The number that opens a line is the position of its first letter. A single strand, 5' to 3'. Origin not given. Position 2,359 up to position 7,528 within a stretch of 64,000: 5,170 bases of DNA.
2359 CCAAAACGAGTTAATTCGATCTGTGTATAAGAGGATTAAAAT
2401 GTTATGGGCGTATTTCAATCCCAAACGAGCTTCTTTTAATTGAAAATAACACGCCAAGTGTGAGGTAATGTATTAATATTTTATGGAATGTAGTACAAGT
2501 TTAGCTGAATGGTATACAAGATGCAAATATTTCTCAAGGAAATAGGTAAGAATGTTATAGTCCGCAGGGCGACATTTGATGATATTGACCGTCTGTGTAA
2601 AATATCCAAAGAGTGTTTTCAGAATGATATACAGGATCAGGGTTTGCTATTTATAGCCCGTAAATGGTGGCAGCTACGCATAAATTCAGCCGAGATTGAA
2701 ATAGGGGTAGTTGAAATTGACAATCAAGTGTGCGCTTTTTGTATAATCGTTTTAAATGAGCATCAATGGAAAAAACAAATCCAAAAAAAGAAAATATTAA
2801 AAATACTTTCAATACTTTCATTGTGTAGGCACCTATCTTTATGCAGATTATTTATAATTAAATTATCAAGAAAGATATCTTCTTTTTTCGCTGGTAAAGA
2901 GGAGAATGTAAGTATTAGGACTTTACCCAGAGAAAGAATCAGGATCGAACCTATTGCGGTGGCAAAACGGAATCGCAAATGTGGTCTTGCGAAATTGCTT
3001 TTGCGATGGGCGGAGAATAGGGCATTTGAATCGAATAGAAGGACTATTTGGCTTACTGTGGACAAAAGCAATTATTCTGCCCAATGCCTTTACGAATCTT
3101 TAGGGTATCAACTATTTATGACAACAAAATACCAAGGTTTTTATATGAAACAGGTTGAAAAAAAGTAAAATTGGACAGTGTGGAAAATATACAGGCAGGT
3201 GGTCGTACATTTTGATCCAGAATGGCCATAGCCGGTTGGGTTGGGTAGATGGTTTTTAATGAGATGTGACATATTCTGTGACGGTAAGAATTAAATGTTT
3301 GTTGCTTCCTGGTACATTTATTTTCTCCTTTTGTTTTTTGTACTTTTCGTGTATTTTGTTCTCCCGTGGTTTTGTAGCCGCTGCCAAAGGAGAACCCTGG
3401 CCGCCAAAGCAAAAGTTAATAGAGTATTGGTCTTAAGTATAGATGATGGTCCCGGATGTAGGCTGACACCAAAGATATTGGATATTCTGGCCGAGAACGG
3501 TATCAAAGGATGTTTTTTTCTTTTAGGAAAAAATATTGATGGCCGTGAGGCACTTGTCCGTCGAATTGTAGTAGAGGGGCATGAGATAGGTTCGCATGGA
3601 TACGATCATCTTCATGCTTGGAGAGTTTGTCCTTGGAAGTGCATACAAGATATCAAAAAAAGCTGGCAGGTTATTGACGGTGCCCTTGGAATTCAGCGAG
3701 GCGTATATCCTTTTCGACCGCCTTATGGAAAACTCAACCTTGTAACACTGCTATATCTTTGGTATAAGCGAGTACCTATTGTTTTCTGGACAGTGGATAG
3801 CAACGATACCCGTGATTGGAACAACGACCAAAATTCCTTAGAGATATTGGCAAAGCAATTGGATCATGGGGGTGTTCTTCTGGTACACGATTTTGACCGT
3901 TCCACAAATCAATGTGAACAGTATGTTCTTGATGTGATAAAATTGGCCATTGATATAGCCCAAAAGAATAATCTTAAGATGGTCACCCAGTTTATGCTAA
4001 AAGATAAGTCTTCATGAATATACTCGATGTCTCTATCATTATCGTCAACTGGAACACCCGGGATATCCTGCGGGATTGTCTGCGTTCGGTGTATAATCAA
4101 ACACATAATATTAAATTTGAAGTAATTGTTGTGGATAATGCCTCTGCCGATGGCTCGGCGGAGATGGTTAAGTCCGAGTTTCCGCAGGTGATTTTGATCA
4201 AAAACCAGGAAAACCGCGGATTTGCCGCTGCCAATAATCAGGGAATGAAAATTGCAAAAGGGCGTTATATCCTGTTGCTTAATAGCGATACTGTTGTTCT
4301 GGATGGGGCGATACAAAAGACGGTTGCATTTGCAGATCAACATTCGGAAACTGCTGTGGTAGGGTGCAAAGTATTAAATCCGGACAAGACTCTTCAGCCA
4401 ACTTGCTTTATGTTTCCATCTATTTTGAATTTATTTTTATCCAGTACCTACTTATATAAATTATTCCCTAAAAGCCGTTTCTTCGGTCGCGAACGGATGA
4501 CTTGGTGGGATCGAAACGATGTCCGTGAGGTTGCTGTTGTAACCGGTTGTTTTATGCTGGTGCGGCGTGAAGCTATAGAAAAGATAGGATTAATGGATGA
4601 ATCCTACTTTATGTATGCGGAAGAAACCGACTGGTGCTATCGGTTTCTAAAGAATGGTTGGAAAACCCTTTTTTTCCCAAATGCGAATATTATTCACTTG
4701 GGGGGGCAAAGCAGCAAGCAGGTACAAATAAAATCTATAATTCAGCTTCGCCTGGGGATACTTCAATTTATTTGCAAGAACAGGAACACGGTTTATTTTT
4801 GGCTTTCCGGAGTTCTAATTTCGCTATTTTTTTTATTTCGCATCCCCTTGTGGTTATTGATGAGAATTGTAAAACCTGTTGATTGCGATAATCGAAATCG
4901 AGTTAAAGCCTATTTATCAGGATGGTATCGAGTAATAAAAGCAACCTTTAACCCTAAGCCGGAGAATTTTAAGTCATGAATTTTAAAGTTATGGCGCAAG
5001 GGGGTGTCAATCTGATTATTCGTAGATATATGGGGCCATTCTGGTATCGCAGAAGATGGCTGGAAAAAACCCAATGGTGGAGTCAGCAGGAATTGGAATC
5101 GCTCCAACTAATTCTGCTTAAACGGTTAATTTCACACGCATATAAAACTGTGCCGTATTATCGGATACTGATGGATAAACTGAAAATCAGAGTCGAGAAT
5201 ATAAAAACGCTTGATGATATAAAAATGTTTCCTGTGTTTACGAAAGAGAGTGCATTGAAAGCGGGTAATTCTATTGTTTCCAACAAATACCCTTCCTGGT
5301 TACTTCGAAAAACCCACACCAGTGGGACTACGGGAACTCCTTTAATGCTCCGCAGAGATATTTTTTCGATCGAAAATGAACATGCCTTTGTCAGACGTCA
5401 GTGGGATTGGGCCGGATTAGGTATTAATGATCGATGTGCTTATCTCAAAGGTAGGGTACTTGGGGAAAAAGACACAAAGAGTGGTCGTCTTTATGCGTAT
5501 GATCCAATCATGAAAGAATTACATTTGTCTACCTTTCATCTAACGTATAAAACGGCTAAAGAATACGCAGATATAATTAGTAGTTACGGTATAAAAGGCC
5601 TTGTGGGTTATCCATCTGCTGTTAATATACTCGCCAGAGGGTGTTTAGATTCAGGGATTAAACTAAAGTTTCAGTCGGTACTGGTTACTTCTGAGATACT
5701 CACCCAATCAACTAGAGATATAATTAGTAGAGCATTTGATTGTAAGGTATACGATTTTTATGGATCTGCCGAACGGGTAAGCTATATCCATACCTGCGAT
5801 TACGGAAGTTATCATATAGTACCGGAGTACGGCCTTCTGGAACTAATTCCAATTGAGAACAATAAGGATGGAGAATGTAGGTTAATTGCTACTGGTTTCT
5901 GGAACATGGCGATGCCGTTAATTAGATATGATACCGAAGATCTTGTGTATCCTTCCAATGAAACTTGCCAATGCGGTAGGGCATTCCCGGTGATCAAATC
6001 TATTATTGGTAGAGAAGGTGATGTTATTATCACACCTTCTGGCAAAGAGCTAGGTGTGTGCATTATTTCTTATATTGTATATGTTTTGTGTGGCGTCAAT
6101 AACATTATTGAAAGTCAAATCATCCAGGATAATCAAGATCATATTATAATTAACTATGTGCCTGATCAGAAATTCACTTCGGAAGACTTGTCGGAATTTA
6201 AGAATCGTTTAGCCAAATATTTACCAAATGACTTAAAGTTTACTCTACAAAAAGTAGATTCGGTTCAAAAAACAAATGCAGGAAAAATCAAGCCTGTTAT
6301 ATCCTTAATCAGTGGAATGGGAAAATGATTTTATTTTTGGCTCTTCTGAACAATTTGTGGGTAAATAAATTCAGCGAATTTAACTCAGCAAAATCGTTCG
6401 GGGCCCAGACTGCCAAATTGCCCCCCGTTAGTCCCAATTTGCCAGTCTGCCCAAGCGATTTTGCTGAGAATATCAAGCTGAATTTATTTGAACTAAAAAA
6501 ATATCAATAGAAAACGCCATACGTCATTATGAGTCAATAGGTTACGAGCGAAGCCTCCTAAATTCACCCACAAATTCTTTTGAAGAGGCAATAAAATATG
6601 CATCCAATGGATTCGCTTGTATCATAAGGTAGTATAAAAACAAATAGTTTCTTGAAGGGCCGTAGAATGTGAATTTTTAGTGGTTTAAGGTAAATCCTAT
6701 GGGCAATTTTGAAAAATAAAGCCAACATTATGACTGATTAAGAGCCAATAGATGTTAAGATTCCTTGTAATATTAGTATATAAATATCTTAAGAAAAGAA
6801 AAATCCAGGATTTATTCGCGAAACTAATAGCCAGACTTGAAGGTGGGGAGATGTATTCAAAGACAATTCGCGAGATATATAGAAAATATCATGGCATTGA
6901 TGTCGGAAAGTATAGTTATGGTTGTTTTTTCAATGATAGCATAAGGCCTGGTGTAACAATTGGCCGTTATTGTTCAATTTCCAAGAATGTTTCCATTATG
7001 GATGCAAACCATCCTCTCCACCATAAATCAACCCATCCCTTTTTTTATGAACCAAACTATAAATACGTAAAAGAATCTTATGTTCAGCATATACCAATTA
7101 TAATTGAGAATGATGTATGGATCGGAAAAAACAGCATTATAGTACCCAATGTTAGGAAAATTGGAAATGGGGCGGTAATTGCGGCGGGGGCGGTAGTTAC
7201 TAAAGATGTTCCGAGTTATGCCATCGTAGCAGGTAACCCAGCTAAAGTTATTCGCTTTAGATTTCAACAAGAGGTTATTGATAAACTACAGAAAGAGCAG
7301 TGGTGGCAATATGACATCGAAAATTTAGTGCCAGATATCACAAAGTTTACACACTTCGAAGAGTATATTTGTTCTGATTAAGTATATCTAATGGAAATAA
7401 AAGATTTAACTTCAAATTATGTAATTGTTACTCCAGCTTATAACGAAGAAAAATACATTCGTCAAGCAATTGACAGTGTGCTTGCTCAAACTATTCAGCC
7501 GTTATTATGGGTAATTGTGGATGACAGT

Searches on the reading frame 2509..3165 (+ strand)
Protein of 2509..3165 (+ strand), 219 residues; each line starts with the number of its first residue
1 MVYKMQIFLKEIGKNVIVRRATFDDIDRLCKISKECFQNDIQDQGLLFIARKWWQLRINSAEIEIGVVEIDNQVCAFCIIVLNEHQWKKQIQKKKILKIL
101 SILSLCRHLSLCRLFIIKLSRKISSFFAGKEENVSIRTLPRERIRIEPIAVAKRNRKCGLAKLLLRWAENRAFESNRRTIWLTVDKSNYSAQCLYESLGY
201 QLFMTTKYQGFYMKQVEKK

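Call 44: search_protein_families(library=ncbifam, proteins=[window:2509-3165:+], max_evalue=0.00001)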
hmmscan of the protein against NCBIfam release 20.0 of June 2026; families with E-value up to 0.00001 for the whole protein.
window:2509-3165:+ (219 aa): 2 families
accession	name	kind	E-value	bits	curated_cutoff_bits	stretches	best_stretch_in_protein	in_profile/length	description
NF053587.1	SpmdActasePaiA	equivalog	2.9e-12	46.7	250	1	112-217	59-161/172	spermidine/spermine N(1)-acetyltransferase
TIGR01575.1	rimI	equivalog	6.1e-11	42.6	86.4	1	143-215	55-125/132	ribosomal protein S18-alanine N-acetyltransferase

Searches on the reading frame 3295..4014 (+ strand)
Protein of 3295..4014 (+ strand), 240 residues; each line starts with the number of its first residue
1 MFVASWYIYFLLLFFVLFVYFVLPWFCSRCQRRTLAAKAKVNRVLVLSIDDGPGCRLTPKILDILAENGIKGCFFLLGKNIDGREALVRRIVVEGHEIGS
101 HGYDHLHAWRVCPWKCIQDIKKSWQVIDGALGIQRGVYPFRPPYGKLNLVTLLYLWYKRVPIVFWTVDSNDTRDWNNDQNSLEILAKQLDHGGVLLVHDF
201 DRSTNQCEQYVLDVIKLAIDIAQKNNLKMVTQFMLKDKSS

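Call 44: search_protein_families(library=ncbifam, proteins=[window:3295-4014:+], max_evalue=0.00001)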
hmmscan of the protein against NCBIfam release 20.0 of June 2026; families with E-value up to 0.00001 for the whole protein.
window:3295-4014:+ (240 aa): 8 families
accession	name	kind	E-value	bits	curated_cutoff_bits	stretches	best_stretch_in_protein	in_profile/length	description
NF045820.1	PgAcgDacpgdA_Strep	equivalog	5.9e-25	88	800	1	38-209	263-428/463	peptidoglycan-N-acetylglucosamine deacetylase PgdA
NF045821.1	PgAcgDacpgdA1_Bac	equivalog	9.7e-25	87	400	1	45-208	90-250/282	peptidoglycan-N-acetylglucosamine deacetylase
TIGR02764.1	spore_ybaN_pdaB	equivalog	1.6e-24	86.7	237.4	1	43-212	6-174/191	polysaccharide deacetylase family sporulation protein PdaB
TIGR04243.1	nodulat_NodB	equivalog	7e-21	74.6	240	1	43-200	2-157/197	chitooligosaccharide deacetylase NodB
TIGR02884.1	spore_pdaA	equivalog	8.3e-19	68.2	298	1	42-213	36-208/224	delta-lactam-biosynthetic de-N-acetylase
TIGR02873.1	spore_ylxY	hypoth_equivalog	4.9e-17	62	391.5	1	49-214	91-253/268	probable sporulation protein, polysaccharide deacetylase family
NF045822.1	PgAcgDacpgdA2_Bac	equivalog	9.1e-17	61.3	400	1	39-212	66-245/274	peptidoglycan-N-acetylglucosamine deacetylase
TIGR03006.1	pepcterm_polyde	equivalog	1.3e-14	54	276.2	1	58-133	36-111/272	XrtA system polysaccharide deacetylase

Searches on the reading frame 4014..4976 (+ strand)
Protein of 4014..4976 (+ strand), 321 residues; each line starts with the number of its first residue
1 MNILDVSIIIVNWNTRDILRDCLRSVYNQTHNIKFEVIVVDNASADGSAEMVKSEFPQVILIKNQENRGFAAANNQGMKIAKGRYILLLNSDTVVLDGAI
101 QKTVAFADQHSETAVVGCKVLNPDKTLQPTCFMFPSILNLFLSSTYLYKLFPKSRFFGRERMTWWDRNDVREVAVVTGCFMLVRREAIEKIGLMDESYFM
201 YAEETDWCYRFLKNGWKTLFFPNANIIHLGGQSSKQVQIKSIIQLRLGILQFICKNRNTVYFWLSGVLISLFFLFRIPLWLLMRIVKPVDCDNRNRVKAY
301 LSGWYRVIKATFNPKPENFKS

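Call 44: search_protein_families(library=ncbifam, proteins=[window:4014-4976:+], max_evalue=0.00001)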
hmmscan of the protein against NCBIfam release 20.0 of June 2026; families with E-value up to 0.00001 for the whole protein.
window:4014-4976:+ (321 aa): 22 families
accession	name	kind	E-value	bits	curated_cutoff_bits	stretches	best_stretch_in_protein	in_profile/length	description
NF041875.1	EPS_EpsD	equivalog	2.6e-22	79.7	370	1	6-130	1-127/325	exopolysaccharide biosynthesis glycosyltransferase EpsD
TIGR03965.1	mycofact_glyco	equivalog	2e-20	73.1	280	2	5-124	75-195/467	mycofactocin biosynthesis glycosyltransferase MftF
TIGR01556.1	rhamnosyltran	subfamily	5.6e-19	68.4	200.55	1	23-239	10-211/281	rhamnosyltransferase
NF007482.0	PRK10073.1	equivalog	6.4e-17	61.6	423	1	5-110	7-113/334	glycosyltransferase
NF053739.1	GlytfEpsEBac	equivalog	9.5e-17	60.8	450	1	6-125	3-125/265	glycosyltransferase EpsE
TIGR03937.1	PgaC_IcaA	equivalog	1.8e-15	56.8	422.3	1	5-117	46-161/407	poly-beta-1,6-N-acetyl-D-glucosamine synthase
NF047683.1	TeichurnBiosyTuaG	equivalog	3.9e-15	56.2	400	1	6-111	8-115/252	teichuronic acid biosynthesis protein TuaG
TIGR03111.1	glyc2_xrt_Gpos1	hypoth_equivalog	1.3e-14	53.9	363.95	1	5-138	50-187/439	TIGR03111 family XrtG-associated glycosyltransferase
NF038299.1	EPS_HpsN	equivalog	1.4e-14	53.8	425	1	6-234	3-226/317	hormogonium polysaccharide biosynthesis glycosyltransferase HpsN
NF038302.1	EPS_HpsE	equivalog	4.6e-14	52.1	300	1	4-121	1-125/307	hormogonium polysaccharide biosynthesis glycosyltransferase HpsE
TIGR04009.1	wcaE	equivalog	5.9e-12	45.4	369.2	1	6-121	3-121/248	colanic acid biosynthesis glycosyltransferase WcaE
TIGR04283.1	glyco_like_mftF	equivalog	2e-11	43.9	182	1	6-115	1-106/221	TIGR04283 family arsenosugar biosynthesis glycosyltransferase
NF050050.1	ProtGlycPglI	equivalog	3.8e-11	42.9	500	1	6-118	4-119/306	GalNAc(5)-diNAcBac-PP-undecaprenol beta-1,3-glucosyltransferase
NF007453.0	PRK10018.1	equivalog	1.4e-10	41.3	382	1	6-167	8-167/280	colanic acid biosynthesis glycosyltransferase WcaA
NF041394.1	GtaseAglG_Halo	equivalog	4.4e-10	39.3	440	1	5-120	2-119/304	glucosyl-dolichyl phosphate glucuronosyltransferase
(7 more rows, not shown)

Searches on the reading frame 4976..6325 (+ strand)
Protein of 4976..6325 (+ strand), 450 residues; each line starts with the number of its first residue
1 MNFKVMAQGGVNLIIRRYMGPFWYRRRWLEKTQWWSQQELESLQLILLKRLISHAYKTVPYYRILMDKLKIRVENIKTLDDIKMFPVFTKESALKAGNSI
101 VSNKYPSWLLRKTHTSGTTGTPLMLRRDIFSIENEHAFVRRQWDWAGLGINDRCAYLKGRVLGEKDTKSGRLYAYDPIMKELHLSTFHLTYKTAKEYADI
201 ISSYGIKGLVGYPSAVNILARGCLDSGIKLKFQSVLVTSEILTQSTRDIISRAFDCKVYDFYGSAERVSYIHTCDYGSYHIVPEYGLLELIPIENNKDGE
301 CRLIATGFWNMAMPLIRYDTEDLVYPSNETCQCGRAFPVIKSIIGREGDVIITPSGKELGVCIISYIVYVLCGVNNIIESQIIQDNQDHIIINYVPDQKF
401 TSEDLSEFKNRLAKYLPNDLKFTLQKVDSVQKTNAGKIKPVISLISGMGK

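Call 44: search_protein_families(library=ncbifam, proteins=[window:4976-6325:+], max_evalue=0.00001)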
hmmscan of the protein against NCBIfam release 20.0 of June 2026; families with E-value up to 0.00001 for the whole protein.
window:4976-6325:+ (450 aa): 7 families
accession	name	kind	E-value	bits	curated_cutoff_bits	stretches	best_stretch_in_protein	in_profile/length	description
NF045666.1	DVU1553_fam_AMP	equivalog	1.2e-27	96.9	300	2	187-346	164-330/331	DVU_1553 family AMP-dependent CoA ligase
NF053551.1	FlxY_rubin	equivalog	1.9e-24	86.2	520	2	247-434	219-409/424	flexirubin biosynthesis putative acyl-CoA ligase FlxY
NF041878.1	paak_haloarch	equivalog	7.2e-24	84.1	700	1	32-440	5-422/427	phenylacetate--CoA ligase PaaK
TIGR02155.1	PA_CoA_ligase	equivalog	1.8e-18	66.3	646.3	1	36-353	4-323/422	phenylacetate--CoA ligase PaaK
TIGR02304.1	aden_form_hyp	equivalog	5.7e-18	65.1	251.9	1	204-393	186-374/430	F390 synthetase-related protein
NF041217.1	BagE_FevW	exception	1e-12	47.7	800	1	233-379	195-342/424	bagremycin/ferroverdin synthetase BagE/FevW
TIGR03335.1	F390_ftsA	equivalog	1.2e-10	40.8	458.7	1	200-340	171-323/445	coenzyme F390 synthetase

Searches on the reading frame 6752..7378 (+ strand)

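Call 44: search_protein_families(library=ncbifam, proteins=[window:6752-7378:+], max_evalue=0.00001)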
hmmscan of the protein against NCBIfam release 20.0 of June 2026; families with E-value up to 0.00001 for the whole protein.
window:6752-7378:+ (209 aa): 32 families (the best 25 are shown)
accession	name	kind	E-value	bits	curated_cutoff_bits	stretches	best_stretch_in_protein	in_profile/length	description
TIGR03308.1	phn_thr-fam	hypoth_equivalog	3.3e-38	131.6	201.65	1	48-202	36-194/204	phosphonate metabolim protein, transferase hexapeptide repeat family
NF000311.1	Vat_ABCDEFH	equivalog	1.6e-33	116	300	1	67-198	57-192/201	Vat family streptogramin A O-acetyltransferase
NF000490.1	chloram_CatB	equivalog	6.4e-31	107.3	350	1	68-192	57-186/210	type B chloramphenicol O-acetyltransferase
NF033468.1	stregram_VatI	exception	6.9e-29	101.1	415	1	63-194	55-190/208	streptogramin A O-acetyltransferase Vat(I)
NF000101.1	stregram_VatA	exception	3.3e-26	92.3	450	1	63-190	61-192/219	streptogramin A O-acetyltransferase Vat(A)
NF000147.1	stregram_VatF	exception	3.6e-26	92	400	1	67-192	66-196/221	streptogramin A O-acetyltransferase Vat(F)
NF000111.1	stregram_VatD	exception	4.2e-26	92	400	1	50-198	31-195/209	streptogramin A O-acetyltransferase Vat(D)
NF000097.1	stregram_VatC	exception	3.2e-25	89.3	425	1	62-196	60-198/212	streptogramin A O-acetyltransferase Vat(C)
NF000020.1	stregram_VatE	exception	7e-25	87.9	450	1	68-199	62-198/214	streptogramin A O-acetyltransferase Vat(E)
NF000504.1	stregram_VatH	exception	1.5e-23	83.8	475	1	65-190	62-191/216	streptogramin A O-acetyltransferase Vat(H)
NF007240.0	PRK09677.1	equivalog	1.3e-19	70.5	243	1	68-170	86-184/192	putative lipopolysaccharide biosynthesis O-acetyl transferase WbbJ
NF000084.1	amicyc_ac_ApmA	equivalog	5.8e-19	68.9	550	1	100-196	160-258/274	aminocyclitol acetyltransferase ApmA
TIGR03532.1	DapD_Ac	equivalog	1.6e-16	60.6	231.75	1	115-168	160-212/231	2,3,4,5-tetrahydropyridine-2,6-dicarboxylate N-acetyltransferase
NF007076.0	PRK09527.1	equivalog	8.2e-16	58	347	1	48-169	75-184/203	galactoside O-acetyltransferase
NF007499.0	PRK10092.1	equivalog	4.6e-15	55.9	314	1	51-168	76-181/183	maltose O-acetyltransferase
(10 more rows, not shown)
